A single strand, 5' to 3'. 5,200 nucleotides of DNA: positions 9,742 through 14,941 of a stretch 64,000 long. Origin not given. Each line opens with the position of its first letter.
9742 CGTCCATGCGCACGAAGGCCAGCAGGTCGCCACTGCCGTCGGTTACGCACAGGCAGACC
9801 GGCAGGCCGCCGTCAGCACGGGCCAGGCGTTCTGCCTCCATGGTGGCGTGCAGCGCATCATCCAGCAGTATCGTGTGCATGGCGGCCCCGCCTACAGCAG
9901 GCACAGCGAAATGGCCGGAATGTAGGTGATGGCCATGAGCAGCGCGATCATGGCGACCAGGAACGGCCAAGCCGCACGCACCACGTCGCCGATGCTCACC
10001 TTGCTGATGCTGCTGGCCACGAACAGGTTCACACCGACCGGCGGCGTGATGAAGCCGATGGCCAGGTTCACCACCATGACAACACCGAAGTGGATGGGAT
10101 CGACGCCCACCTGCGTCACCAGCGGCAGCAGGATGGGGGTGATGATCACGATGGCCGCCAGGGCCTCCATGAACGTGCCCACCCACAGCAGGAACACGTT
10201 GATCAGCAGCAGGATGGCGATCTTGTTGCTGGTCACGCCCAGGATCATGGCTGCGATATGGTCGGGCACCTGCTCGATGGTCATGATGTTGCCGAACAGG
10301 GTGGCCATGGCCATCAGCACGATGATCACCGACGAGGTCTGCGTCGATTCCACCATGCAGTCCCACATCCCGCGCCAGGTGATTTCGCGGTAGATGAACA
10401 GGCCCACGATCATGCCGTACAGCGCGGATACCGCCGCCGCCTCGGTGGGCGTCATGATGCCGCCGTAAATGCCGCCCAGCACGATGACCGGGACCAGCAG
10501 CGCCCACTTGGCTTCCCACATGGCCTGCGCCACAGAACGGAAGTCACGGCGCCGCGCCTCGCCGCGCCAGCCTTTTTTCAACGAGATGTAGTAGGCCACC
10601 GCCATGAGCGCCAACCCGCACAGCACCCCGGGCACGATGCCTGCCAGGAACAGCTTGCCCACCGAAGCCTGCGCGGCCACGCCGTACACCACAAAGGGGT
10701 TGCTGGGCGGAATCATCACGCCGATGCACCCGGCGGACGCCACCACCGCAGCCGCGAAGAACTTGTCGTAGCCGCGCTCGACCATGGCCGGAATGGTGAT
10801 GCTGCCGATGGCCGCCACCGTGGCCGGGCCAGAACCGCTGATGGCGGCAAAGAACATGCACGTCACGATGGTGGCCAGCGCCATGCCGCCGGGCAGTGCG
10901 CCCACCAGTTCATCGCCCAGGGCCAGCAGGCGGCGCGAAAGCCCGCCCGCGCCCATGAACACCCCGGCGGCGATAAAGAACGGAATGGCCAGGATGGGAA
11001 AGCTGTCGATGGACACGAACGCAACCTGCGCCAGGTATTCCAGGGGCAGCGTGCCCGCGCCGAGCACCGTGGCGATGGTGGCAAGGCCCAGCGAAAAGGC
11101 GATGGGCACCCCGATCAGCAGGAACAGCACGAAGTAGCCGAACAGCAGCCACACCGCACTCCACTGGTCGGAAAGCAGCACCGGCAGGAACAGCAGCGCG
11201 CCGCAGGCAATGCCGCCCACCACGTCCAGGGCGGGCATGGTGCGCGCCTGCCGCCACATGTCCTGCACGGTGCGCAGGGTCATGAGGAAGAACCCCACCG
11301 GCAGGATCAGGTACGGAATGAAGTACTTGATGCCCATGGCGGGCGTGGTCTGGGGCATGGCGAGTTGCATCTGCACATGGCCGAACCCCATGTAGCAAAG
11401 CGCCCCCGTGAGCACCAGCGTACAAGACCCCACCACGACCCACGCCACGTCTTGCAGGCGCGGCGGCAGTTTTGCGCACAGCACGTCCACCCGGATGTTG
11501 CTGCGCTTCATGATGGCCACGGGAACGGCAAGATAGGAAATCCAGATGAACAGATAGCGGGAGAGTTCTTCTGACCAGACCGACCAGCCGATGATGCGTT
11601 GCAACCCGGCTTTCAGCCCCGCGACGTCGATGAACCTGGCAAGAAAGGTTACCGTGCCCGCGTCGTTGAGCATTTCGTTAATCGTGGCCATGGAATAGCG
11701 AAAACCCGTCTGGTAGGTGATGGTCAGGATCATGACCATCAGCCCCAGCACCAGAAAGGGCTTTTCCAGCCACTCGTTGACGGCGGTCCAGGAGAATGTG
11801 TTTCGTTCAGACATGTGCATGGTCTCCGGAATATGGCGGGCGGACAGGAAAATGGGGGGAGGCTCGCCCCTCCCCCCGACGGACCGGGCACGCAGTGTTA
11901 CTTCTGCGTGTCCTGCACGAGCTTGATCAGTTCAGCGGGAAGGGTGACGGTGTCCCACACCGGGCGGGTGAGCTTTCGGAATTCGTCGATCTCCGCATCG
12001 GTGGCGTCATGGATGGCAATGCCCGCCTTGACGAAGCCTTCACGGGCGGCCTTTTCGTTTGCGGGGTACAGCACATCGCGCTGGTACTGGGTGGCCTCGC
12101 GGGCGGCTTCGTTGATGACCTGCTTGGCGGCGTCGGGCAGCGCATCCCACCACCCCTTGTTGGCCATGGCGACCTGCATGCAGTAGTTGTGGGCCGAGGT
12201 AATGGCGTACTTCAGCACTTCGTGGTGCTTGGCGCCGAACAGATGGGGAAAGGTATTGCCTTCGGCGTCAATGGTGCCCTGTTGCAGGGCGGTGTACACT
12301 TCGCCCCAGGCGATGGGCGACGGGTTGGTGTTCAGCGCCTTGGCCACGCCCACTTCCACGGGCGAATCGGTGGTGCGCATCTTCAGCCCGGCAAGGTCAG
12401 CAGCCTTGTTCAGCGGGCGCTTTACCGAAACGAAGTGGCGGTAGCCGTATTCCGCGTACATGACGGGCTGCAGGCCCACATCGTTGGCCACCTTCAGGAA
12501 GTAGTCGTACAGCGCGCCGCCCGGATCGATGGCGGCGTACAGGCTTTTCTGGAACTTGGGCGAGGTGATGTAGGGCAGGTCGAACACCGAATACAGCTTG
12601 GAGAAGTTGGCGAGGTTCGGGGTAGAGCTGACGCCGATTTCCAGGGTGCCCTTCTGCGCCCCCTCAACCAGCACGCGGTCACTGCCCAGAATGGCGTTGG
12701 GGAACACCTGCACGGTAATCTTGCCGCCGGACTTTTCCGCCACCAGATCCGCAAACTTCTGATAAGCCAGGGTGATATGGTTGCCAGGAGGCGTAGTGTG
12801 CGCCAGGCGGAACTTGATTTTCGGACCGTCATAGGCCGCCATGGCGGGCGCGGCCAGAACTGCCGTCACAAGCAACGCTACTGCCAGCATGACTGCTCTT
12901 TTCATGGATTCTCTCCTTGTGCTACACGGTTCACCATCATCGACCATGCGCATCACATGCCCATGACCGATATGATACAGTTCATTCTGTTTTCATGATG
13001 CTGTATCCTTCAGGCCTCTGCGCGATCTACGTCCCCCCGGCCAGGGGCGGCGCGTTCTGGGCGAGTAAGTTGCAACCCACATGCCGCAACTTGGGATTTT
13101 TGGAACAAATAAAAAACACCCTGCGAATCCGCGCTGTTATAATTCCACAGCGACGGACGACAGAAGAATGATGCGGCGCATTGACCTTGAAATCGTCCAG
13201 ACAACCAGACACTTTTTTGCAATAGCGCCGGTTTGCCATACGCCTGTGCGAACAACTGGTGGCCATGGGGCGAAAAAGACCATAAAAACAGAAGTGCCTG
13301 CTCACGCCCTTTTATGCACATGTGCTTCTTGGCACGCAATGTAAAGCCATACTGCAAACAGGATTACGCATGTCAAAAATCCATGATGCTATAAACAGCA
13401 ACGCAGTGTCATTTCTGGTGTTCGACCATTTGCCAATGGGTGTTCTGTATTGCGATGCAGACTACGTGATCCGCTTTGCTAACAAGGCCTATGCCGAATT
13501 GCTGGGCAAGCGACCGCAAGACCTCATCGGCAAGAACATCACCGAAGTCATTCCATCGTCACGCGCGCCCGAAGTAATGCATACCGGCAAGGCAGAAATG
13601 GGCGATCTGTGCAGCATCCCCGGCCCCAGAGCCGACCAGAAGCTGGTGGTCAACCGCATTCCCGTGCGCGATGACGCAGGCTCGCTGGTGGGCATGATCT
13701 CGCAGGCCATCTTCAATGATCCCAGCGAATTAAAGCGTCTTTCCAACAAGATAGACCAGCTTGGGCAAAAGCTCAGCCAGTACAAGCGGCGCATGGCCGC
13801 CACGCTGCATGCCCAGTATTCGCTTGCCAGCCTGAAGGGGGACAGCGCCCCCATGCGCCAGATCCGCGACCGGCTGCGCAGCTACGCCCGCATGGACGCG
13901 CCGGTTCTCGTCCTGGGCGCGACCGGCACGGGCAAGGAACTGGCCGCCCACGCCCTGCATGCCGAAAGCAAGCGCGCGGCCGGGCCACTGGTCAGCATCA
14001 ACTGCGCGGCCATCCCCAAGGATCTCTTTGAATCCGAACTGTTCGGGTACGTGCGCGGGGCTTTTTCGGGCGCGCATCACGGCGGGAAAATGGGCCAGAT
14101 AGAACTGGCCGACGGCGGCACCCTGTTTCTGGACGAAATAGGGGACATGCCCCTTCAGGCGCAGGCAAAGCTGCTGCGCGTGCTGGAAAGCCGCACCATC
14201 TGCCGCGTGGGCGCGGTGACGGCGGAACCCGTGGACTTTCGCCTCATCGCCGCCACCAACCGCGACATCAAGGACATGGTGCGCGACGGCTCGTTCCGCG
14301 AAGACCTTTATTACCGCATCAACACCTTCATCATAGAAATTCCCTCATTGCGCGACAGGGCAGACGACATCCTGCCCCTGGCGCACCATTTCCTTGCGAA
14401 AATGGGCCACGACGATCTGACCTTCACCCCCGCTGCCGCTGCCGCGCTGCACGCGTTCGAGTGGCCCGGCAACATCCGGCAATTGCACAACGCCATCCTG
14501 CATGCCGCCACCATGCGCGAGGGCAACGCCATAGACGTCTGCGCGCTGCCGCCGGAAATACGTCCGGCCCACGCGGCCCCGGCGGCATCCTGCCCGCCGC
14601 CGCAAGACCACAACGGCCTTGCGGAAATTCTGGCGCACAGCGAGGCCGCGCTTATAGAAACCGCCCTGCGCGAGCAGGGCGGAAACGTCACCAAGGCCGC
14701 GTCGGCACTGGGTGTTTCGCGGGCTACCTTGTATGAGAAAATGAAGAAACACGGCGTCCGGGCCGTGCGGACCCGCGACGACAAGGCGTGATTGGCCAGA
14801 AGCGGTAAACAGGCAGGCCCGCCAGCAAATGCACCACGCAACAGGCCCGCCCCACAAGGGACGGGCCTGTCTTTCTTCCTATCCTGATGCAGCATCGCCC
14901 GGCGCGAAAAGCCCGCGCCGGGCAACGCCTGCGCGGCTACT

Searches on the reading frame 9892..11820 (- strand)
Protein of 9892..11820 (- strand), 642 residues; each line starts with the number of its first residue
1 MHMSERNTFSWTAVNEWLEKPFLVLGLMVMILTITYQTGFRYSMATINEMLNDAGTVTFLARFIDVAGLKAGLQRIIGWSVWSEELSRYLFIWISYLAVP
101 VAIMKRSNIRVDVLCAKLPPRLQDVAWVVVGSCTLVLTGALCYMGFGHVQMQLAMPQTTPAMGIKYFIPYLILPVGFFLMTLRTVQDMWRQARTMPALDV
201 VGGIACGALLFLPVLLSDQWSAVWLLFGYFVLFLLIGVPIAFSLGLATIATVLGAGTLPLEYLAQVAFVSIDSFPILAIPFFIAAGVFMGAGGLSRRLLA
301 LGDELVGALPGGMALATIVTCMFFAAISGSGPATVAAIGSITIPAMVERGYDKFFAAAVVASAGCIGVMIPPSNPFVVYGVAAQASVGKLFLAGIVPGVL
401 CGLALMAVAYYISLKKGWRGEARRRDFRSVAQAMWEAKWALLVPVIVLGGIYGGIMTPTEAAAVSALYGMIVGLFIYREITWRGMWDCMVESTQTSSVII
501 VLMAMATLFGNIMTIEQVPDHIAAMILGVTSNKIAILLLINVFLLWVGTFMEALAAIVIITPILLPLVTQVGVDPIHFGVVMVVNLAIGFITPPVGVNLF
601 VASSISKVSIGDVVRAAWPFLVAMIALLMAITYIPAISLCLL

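Call 55: search_protein_families(library=pfam, proteins=[window:9892-11820:-], max_evalue=0.00001)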
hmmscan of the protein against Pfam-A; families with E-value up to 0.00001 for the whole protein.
window:9892-11820:- (642 aa): 3 families
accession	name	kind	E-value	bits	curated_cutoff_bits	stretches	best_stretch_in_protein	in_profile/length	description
PF06808.19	DctM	-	7.7e-116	387.7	23.8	1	227-637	1-413/413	Tripartite ATP-independent periplasmic transporter, DctM component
PF04290.18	DctQ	-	1.1e-28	100.2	28.3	1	80-193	20-131/132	Tripartite ATP-independent periplasmic transporters, DctQ component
PF03606.21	DcuC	-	1.5e-06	27.5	23.1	1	315-633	121-457/461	C4-dicarboxylate anaerobic carrier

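Call 57: search_protein_families(library=ncbifam, proteins=[window:9892-11820:-], max_evalue=1e-20)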
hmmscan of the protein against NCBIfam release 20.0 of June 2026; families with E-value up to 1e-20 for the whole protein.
window:9892-11820:- (642 aa): 3 families
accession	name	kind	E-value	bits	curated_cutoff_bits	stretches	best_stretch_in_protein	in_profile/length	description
TIGR00786.1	dctM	subfamily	1.1e-136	455.8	268.45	1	237-641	1-404/405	TRAP transporter large permease subunit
NF011634.1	PRK15060.1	equivalog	6.1e-82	275.9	800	1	230-637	10-416/425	2,3-diketo-L-gulonate TRAP transporter large permease YiaN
TIGR02123.1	TRAP_fused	subfamily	8.2e-21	74.3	320.65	0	229-638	123-535/615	TRAP transporter fused permease subunit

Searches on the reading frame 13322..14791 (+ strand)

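Call 55: search_protein_families(library=pfam, proteins=[window:13322-14791:+], max_evalue=0.00001)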
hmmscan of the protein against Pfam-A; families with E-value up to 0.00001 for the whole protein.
window:13322-14791:+ (489 aa): 10 families
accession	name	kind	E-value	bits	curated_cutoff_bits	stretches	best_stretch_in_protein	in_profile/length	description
PF00158.32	Sigma54_activat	-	7.1e-66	221.5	20.2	1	172-338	2-167/168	Sigma-54 interaction domain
PF14532.12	Sigma54_activ_2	-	1.7e-22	80.6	25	1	173-343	2-138/138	Sigma-54 interaction domain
PF25601.1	AAA_lid_14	-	8e-19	67.7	27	1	344-419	1-80/87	AAA+ ATPase lid domain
PF02954.25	HTH_8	-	4.7e-14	52.3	22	1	439-477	4-42/42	Bacterial regulatory protein, Fis family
PF08448.16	PAS_4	-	7.9e-12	45.8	23.1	1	34-87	1-54/110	PAS fold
PF00989.32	PAS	-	3.2e-08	34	22.6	1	33-120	6-101/113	PAS fold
PF13188.13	PAS_8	-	6.3e-07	29.5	21.8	1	33-80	6-54/65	PAS domain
PF13426.13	PAS_9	-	1e-06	29.4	27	1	38-133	1-100/103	PAS domain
PF01078.27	Mg_chelatase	-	3.2e-06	27.1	20.3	0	248-313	90-157/207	Magnesium chelatase, subunit ChlI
PF07728.20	AAA_5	-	4.2e-06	27.2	22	1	194-314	1-123/139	AAA domain (dynein-related subfamily)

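Call 57: search_protein_families(library=ncbifam, proteins=[window:13322-14791:+], max_evalue=1e-20)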
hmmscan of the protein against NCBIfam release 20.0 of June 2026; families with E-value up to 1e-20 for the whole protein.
window:13322-14791:+ (489 aa): 25 families
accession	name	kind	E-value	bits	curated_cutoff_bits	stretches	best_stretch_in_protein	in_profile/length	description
NF041552.1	TF_PrdR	equivalog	2.2e-108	363.1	795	1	32-477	138-576/577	sigma-54 dependent transcriptional regulator PrdR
NF003451.0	PRK05022.1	equivalog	2.4e-93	313.6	476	1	141-480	162-511/512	nitric oxide reductase transcriptional regulator NorR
TIGR02915.1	PEP_resp_reg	equivalog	3.9e-93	312.7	502.6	1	130-479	99-444/445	PEP-CTERM-box response regulator transcription factor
NF008469.0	PRK11361.1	equivalog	5e-92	309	714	1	135-480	110-457/461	acetoacetate metabolism transcriptional regulator AtoC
TIGR02329.1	propionate_PrpR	equivalog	4.4e-91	306.1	499.2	1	155-476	198-526/526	propionate catabolism operon regulatory protein PrpR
TIGR01818.1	ntrC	equivalog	3.9e-88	296.3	558.6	1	153-476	116-462/463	nitrogen regulation protein NR(I)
NF038308.1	RNA_repair_RtcR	equivalog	3.4e-87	293.5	650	1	152-471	161-505/530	RNA repair transcriptional activator RtcR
NF011953.0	PRK15424.1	equivalog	2.8e-85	286.9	703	1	152-477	202-534/538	propionate catabolism operon regulatory protein PrpR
TIGR01817.1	nifA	equivalog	6.1e-85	286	528.85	1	125-409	151-438/534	nif-specific transcriptional activator NifA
NF041946.1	LuxO_transreg_Vib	equivalog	9.5e-80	268.6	800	1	134-476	98-459/463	quorum-sensing sigma-54 dependent transcriptional regulator LuxO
NF050807.1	TransRegFlbDCaul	equivalog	4.6e-76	256.5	750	1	184-478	133-439/454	sigma-54-dependent transcriptional regulator FlbD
TIGR02974.1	phageshock_pspF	equivalog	8.2e-74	248.8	443.55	1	173-403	3-239/336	phage shock protein operon transcriptional activator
NF008085.0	PRK10820.1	equivalog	1.3e-73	248.4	576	1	167-484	202-517/520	transcriptional regulator TyrR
NF007689.0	PRK10365.1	equivalog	2e-73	247.7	760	1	147-475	117-440/441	sigma-54-dependent response regulator transcription factor ZraR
NF008176.1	PRK10923.1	equivalog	1.2e-72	245.1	620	1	151-479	119-468/469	nitrogen regulation protein NR(I)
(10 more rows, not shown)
